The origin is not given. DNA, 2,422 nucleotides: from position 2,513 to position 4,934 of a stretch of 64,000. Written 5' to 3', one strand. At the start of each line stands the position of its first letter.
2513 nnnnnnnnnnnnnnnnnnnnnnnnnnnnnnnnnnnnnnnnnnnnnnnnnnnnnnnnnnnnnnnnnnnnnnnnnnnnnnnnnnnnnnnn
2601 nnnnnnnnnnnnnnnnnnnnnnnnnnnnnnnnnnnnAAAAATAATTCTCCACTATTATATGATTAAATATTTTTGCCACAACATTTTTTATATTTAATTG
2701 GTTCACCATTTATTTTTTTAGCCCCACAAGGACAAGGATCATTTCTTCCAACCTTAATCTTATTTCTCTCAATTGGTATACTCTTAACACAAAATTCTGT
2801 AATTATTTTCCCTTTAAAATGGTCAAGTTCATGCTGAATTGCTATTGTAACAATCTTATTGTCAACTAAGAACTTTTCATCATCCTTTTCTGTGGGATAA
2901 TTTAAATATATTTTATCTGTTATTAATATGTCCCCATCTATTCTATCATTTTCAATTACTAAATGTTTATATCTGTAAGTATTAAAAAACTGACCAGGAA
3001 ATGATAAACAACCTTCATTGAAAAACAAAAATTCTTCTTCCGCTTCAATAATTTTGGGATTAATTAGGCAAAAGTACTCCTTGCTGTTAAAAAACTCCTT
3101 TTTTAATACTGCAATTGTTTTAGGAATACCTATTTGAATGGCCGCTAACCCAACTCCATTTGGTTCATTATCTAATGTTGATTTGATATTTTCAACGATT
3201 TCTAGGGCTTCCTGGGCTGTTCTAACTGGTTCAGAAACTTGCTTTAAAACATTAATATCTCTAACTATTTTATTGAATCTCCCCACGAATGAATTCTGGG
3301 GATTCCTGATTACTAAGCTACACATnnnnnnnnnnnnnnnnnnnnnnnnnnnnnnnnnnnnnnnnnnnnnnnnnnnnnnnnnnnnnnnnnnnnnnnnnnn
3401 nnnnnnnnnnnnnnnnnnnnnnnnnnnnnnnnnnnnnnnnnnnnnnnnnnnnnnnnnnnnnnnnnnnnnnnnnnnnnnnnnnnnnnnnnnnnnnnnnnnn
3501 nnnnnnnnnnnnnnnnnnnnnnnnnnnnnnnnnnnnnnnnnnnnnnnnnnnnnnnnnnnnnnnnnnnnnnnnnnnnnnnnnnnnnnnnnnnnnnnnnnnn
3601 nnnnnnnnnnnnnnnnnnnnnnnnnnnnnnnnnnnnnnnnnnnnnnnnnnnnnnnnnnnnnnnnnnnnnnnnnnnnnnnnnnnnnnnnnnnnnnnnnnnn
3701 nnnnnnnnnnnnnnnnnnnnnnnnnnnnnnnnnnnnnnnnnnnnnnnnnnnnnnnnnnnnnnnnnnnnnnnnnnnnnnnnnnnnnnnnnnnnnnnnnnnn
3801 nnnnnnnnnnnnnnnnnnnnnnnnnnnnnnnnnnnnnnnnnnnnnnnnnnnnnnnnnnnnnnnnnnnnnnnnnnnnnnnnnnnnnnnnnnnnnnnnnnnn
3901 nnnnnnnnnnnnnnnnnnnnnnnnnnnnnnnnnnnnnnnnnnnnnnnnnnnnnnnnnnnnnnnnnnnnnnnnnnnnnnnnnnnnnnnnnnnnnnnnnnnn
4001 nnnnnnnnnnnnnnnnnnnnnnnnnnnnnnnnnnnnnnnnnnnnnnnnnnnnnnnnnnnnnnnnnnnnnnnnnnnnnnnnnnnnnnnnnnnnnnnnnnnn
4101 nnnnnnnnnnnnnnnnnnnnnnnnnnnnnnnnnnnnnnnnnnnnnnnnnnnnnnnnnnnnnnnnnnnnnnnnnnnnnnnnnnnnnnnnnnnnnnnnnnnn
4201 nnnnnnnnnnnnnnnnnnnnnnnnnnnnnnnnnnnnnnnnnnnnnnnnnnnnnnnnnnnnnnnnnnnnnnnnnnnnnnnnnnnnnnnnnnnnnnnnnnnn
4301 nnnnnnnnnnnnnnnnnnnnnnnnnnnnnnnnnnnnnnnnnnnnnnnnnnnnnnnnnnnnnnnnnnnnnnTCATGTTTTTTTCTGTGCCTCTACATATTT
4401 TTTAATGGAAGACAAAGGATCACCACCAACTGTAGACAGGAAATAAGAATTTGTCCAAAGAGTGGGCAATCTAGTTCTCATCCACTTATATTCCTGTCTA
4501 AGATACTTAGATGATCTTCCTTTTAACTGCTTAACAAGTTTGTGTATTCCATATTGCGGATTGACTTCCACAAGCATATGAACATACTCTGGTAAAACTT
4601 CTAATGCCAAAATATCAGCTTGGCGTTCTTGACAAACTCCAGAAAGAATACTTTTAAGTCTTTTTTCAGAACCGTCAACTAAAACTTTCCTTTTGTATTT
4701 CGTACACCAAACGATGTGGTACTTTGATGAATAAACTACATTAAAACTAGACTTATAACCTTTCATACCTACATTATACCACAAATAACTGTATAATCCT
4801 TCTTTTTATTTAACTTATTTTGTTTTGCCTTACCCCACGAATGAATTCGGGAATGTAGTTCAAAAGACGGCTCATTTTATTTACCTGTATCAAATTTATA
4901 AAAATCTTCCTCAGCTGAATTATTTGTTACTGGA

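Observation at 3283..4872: Compositionally foreign IS200/IS605 element (TnpA + TnpB) at the 5' end of peptide deformylase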

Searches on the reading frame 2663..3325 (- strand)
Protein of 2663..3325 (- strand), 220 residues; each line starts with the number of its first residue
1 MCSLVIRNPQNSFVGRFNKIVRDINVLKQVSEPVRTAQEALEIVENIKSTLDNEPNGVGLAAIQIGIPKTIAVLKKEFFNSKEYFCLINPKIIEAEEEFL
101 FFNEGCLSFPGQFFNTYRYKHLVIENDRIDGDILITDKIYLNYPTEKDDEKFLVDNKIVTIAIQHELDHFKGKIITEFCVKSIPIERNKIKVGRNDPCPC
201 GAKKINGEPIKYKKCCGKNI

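Call 4: search_protein_families(library=pfam, proteins=[window:2663-3325:-], max_evalue=0.01)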
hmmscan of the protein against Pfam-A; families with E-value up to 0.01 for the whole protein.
window:2663-3325:- (220 aa): 2 families
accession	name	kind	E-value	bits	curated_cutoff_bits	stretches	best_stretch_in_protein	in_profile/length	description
PF01327.26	Pep_deformylase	-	3.1e-27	95.5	22.8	1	25-131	10-119/156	Polypeptide deformylase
PF02810.21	SEC-C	-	0.0012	19.2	20.4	0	194-202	1-9/19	SEC-C motif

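Call 10: find_related_loci(query=window:2663-3274:-, collection=viral_contigs, flank=6000)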
Query window:2663-3274:- (203 aa) in viral_contigs; peptide patterns used: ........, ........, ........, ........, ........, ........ (x = any residue, [..] = any of these).
12 stretches matched a pattern; 4 encode a relative of the query (tblastn E <= 1e-3); 4 distinct loci.
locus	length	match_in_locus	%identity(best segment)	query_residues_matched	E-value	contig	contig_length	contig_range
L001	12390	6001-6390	32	6-155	1e-17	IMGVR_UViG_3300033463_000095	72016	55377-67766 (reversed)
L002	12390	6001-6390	32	5-156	5e-15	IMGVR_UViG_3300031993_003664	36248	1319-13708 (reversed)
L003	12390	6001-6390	32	5-156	5e-15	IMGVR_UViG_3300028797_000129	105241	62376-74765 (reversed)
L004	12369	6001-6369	28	17-156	6e-10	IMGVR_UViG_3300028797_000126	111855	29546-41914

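Call 17: find_homologous_proteins(query=window:2663-3325:-)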
Query window:2663-3325:- (220 aa): 497 proteins with E <= 0.001 among 8000 candidates; the best 120 are listed.
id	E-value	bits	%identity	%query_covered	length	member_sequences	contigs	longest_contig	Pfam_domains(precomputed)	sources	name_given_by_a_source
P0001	4.8e-134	463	100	94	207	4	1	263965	PF01327.27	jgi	jgi:peptide deformylase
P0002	2.7e-102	359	77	92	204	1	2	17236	PF01327.27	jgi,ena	-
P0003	1.2e-94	334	75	84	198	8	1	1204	PF01327.27,PF02810.22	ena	-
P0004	1.3e-89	317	68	92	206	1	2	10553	PF01327.27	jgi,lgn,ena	-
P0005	9.9e-87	308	66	90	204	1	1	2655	PF01327.27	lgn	-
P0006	8.4e-85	302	68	84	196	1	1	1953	PF01327.27,PF02810.22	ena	-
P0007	2.8e-79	284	66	83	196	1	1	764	PF01327.27,PF02810.22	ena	-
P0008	2.2e-70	255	60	84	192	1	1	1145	PF01327.27,PF02810.22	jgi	-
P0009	1.1e-67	246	57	90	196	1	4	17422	PF01327.27,PF02810.22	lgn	-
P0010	5.5e-63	230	55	91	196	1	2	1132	PF01327.27,PF02810.22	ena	-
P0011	6.8e-61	224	53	84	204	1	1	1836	PF01327.27,PF02810.22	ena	-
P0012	2.8e-59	218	55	90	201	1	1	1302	PF01327.27,PF02810.22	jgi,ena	-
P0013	2.0e-58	216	53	92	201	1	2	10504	PF01327.27,PF02810.22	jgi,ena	-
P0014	3.8e-58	215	52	80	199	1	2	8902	PF01327.27,PF02810.22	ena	-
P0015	1.5e-56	209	45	92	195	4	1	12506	PF01327.27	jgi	-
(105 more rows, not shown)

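Call 20: find_encoding_contigs(protein=P0002, flank=8000, max_places=4)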
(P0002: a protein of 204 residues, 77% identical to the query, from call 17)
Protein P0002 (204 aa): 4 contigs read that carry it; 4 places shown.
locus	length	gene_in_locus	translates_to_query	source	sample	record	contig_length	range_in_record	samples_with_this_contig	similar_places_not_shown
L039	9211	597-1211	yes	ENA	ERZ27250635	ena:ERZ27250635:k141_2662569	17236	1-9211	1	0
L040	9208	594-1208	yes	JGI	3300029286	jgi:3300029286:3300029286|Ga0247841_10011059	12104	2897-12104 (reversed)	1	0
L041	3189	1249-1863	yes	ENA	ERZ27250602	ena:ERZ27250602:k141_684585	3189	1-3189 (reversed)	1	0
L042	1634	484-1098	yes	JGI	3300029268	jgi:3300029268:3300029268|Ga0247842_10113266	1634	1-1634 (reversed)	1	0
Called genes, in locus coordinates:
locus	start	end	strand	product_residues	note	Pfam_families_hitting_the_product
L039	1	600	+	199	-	?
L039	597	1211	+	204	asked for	PF01327:Pep_deformylase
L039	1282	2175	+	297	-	PF18906:Phage_tube_2 (weak)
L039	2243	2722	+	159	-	PF18909:dGTP_diPhyd_N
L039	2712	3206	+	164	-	-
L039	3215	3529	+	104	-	-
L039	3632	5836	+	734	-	PF13177:DNA_pol3_delta2, PF14890:Intein_splicing (weak), PF03161:LAGLIDADG_2, PF13177:DNA_pol3_delta2, PF21960:RCF1-5-like_lid (weak), PF22608:DNAX_ATPase_lid (weak), PF12169:DNA_pol3_gamma3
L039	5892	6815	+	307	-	-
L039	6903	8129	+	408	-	PF00712:DNA_pol3_beta (faint)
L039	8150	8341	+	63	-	-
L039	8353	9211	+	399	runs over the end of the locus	-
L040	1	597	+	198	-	?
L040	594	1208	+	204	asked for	PF01327:Pep_deformylase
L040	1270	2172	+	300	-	PF18906:Phage_tube_2 (weak)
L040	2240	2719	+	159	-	PF18909:dGTP_diPhyd_N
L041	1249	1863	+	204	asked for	PF01327:Pep_deformylase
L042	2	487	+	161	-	?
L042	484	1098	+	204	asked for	PF01327:Pep_deformylase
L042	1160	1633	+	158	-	?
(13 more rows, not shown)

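Call 33: list_cluster_members(proteins=[P0001, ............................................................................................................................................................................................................, window:2663-3325:-])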
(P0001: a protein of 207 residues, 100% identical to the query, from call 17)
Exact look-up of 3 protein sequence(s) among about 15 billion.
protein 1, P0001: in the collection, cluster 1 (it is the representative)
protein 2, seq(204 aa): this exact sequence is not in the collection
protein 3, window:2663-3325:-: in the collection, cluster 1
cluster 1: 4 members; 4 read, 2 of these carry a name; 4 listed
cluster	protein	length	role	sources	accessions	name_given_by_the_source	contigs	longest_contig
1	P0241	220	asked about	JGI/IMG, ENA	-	-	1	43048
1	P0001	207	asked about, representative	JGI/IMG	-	peptide deformylase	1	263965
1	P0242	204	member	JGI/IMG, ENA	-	peptide deformylase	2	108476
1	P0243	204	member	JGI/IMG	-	-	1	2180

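Call 35: find_encoding_contigs(protein=P0242, flank=5000, max_places=4)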
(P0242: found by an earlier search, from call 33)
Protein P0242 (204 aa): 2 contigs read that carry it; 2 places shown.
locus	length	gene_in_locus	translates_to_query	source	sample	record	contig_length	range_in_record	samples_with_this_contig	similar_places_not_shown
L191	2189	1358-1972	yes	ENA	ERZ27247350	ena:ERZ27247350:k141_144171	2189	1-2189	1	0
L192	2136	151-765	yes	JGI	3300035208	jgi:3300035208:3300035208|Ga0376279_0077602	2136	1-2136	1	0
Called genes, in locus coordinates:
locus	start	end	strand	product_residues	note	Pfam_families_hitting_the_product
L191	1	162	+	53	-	?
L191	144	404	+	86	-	-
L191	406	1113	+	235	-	PF13353:Fer4_12, PF04055:Radical_SAM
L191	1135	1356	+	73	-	-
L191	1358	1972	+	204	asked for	PF01327:Pep_deformylase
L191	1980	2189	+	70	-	?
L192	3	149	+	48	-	?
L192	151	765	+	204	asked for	PF01327:Pep_deformylase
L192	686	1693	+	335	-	PF18906:Phage_tube_2 (weak)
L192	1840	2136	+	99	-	?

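Call 64: search_protein_families(library=phrogs, proteins=[window:2663-3274:-], max_evalue=0.001)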
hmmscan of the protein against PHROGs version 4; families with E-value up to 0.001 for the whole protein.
window:2663-3274:- (203 aa): 1 family
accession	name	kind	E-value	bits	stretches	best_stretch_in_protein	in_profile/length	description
phrog_2890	-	other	3.2e-24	86.1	1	2-160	5-145/150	peptide deformylase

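Call 68: search_protein_families(library=ncbifam, proteins=[window:2663-3274:-], max_evalue=0.01)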
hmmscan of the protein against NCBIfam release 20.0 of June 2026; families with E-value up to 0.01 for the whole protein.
window:2663-3274:- (203 aa): 12 families
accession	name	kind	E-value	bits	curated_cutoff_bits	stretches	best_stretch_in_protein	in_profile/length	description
TIGR00079.1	pept_deformyl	equivalog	1e-26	93.4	103.95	2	8-110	10-112/161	peptide deformylase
NF001159.1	PRK00150.1-3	subfamily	1.2e-22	80.2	125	1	8-157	11-145/167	peptide deformylase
NF006670.0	PRK09218.1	equivalog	3.4e-18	65.9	162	1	2-108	4-103/136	peptide deformylase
NF009484.0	PRK12846.1-5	equivalog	1.7e-11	44.1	190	1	9-116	13-118/165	peptide deformylase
NF009483.0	PRK12846.1-4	equivalog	3.9e-10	39.6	267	1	9-108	13-119/193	peptide deformylase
NF011189.0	PRK14595.1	equivalog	1.8e-08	34.3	232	1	8-115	12-116/162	peptide deformylase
NF004088.0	PRK05590.1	equivalog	9e-08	32.6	140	1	163-202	134-166/166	hypothetical protein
NF002592.0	PRK02250.1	equivalog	2e-05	24.8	158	1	171-200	144-167/167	hypothetical protein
TIGR04102.1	SWIM_PBPRA1643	hypoth_equivalog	5.4e-05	23.6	68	1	172-200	86-108/108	PBPRA1643 family SWIM/SEC-C metal-binding motif protein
NF007704.0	PRK10396.1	equivalog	5.8e-05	23.1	149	1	164-199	191-219/221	hypothetical protein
NF002449.0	PRK01617.1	equivalog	0.00016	22.1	141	1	169-201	128-154/154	hypothetical protein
NF001213.0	PRK00183.1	equivalog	0.00053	20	158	1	172-201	131-154/157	hypothetical protein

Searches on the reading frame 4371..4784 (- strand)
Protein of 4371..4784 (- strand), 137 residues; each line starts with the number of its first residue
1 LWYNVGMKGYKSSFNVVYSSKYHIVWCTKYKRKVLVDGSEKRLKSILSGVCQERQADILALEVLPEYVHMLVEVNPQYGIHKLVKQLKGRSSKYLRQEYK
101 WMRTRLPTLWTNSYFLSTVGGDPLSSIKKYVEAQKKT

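Call 4: search_protein_families(library=pfam, proteins=[window:4371-4784:-], max_evalue=0.01)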
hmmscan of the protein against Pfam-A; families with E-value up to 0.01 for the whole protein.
window:4371-4784:- (137 aa): 1 family
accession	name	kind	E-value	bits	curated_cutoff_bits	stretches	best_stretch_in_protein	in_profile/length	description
PF01797.21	Y1_Tnp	-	3.4e-39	134.2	23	1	17-134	2-121/121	Transposase IS200 like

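Call 44: search_solved_structures(query=window:4371-4766:-, max_evalue=0.01, show_alignments=2)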
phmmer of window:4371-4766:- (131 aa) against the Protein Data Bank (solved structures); distinct sequences matched with E-value up to 0.01: 8.
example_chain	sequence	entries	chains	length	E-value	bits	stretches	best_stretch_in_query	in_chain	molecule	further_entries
2a6m_A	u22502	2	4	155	5.7e-44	152.6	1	4-129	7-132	ISHp608 transposase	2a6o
2vhg_A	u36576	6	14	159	6.3e-44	152.4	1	4-129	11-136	TRANSPOSASE ORFA | Putative transposase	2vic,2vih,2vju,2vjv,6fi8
2ec2_A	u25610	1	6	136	3.2e-24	88.7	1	4-128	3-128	136aa long hypothetical transposase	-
2xm3_A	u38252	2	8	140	1.1e-22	83.8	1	8-129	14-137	TRANSPOSASE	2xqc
2xma_A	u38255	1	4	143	1.2e-22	83.7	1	8-129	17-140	TRANSPOSASE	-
2xo6_A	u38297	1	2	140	4e-22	82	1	8-129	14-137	TRANSPOSASE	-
2f4f_A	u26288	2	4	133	9.4e-22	80.8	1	5-128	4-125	Transposase, putative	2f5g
2fyx_A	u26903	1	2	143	2.4e-21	79.5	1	8-128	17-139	transposase, putative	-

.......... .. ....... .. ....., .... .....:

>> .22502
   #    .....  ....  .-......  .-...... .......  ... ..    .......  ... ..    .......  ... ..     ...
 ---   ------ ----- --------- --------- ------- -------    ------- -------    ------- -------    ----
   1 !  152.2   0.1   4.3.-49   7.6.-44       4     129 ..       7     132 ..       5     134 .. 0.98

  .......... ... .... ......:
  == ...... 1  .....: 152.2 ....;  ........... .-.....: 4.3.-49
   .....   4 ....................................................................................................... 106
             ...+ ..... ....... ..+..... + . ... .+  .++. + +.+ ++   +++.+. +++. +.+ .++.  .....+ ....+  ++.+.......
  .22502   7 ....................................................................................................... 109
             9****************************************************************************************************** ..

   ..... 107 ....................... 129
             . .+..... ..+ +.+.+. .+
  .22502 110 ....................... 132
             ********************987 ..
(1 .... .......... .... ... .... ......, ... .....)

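Call 50: find_homologous_proteins(query=window:4371-4766:-)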
Query window:4371-4766:- (131 aa): 4483 proteins with E <= 0.001 among 4498 candidates; the best 120 are listed.
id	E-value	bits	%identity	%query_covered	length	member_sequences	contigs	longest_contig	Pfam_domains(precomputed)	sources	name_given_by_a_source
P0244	2.1e-75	269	92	100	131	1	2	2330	PF01797.22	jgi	-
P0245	2.5e-75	269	92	100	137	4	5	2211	PF01797.22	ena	-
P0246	5.1e-65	235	78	99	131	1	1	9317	PF01797.22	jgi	jgi:putative transposase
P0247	8.1e-63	228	75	98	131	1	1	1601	PF01797.22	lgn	-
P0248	1.1e-60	221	74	98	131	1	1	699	PF01797.22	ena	-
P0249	1.9e-59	217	72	96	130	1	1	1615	PF01797.22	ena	-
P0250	2.0e-59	217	72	96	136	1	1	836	PF01797.22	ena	-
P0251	3.4e-58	213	72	98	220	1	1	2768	PF01797.22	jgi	jgi:putative transposase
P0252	1.1e-57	212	71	98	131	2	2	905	PF01797.22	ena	-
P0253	1.6e-57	211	71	96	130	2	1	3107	PF01797.22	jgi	-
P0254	3.8e-56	207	92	79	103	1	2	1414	PF01797.22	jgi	-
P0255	5.9e-56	206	67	98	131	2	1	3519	PF01797.22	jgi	-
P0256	1.6e-55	205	71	96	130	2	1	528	PF01797.22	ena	-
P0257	2.9e-55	204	70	96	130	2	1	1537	PF01797.22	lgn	-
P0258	3.6e-55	203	66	96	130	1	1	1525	PF01797.22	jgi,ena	-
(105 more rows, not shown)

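Call 64: search_protein_families(library=phrogs, proteins=[window:4371-4766:-], max_evalue=0.001)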
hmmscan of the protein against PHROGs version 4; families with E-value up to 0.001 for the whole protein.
window:4371-4766:- (131 aa): 2 families
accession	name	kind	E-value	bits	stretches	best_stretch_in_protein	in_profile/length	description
phrog_2577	-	integration and excision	1.3e-44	152.7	1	3-130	4-131/134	transposase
phrog_2393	-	integration and excision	8e-15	56.1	1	64-130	1-69/83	transposase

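Call 68: search_protein_families(library=ncbifam, proteins=[window:4371-4766:-], max_evalue=0.01)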
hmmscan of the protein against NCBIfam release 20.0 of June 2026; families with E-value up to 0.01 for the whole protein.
window:4371-4766:- (131 aa): 2 families
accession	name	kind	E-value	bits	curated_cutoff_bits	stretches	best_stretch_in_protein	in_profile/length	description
NF033573.1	transpos_IS200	equivalog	3.6e-37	127.4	55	1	4-126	1-125/126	IS200/IS605 family transposase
NF047646.1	REP_Tyr_transpos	equivalog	3.3e-08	33.5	80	1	15-111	11-112/146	REP-associated tyrosine transposase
